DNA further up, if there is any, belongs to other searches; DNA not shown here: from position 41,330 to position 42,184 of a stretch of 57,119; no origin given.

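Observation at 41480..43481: AT-rich two-gene cassette: DUF3696-type ABC ATPase + PIN-like protein, a candidate uncharacterised defence/toxin system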

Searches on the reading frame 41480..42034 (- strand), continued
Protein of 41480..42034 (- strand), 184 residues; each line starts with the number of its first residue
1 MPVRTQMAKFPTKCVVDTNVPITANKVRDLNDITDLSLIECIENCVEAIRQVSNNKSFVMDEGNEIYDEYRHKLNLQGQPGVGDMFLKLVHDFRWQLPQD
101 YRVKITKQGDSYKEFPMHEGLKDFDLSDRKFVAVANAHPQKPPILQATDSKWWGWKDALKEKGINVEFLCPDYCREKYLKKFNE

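Call 98: search_dna_similar(query=L005:6522-7208:+, collection=plasmids, mode=protein, max_rows=30, max_evalue=0.00001)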
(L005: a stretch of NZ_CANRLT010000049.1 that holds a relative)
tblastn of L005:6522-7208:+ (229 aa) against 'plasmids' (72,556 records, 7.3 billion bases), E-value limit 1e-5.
Records with a match: 48; places in all: 50; records where one place covers at least 80% of the query: 46.
Best place of each record, by identity: <60% 48.
By first word of the organism name: Ralstonia 12; Aeromonas 6; Pseudomonas 4; Variovorax 4; Vibrio 4; Rhodovulum 3; Bosea 2; Embleya 2; Bacillus 2; Tistrella 1; and 8 more.
By predicted mobility (MOB-suite, as given by PLSDB): non-mobilizable 33; mobilizable 8; conjugative 7.
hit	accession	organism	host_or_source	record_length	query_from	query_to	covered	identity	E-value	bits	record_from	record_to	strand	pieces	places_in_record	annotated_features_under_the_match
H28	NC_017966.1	Tistrella mobilis KA081020-065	-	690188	4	224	97%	46.5%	2e-52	188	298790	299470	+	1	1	RNA ligase family protein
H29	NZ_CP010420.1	Azotobacter chroococcum NCIMB 8003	cell culture,soil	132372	5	224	96%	46.4%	4e-57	202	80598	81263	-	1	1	RNA ligase family protein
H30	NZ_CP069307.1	Rhodococcus aetherivorans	monoisolate,Minnesota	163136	4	225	97%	45.5%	1e-55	197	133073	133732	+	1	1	RNA ligase family protein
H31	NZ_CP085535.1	Aeromonas salmonicida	Brook charr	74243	1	221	97%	44.4%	1e-55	197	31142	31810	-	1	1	RNA ligase family protein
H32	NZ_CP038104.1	Aeromonas salmonicida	Salvelinus fontinalis,whole organism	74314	1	221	97%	44.4%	1e-55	197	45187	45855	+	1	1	RNA ligase family protein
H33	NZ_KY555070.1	Aeromonas salmonicida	-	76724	1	221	97%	44.4%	1e-55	197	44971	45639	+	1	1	RNA ligase family protein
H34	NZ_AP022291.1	Aeromonas veronii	-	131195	1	221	97%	44.4%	3e-55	196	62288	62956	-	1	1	RNA ligase family protein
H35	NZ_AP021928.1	Aeromonas caviae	-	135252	1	221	97%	44.4%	3e-55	196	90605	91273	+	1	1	RNA ligase family protein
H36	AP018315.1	Sphaerospermopsis kisseleviana NIES-73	-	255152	3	223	97%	32.8%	3e-33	133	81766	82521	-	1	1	hypothetical protein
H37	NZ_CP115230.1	Pseudomonas aeruginosa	Homo sapiens,culture samples from human ...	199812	2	223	97%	32.4%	2e-24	107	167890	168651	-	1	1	RNA ligase family protein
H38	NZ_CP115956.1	Ralstonia pseudosolanacearum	Solanum tuberosum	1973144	4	223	96%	32.7%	1e-24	108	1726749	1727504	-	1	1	none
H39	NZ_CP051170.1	Ralstonia pseudosolanacearum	Whole organism,potato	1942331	4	223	96%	32.7%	3e-24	107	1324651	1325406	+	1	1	none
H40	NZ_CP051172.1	Ralstonia pseudosolanacearum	Whole organism,potato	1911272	4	223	96%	32.6%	7e-25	109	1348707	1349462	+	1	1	none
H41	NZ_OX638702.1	Pseudomonas aeruginosa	Homo sapiens,blood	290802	2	223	97%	32.0%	4e-24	107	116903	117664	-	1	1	RNA ligase family protein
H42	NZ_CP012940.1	Ralstonia solanacearum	plantain,cell culture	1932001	4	223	96%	31.4%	2e-24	107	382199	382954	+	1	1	none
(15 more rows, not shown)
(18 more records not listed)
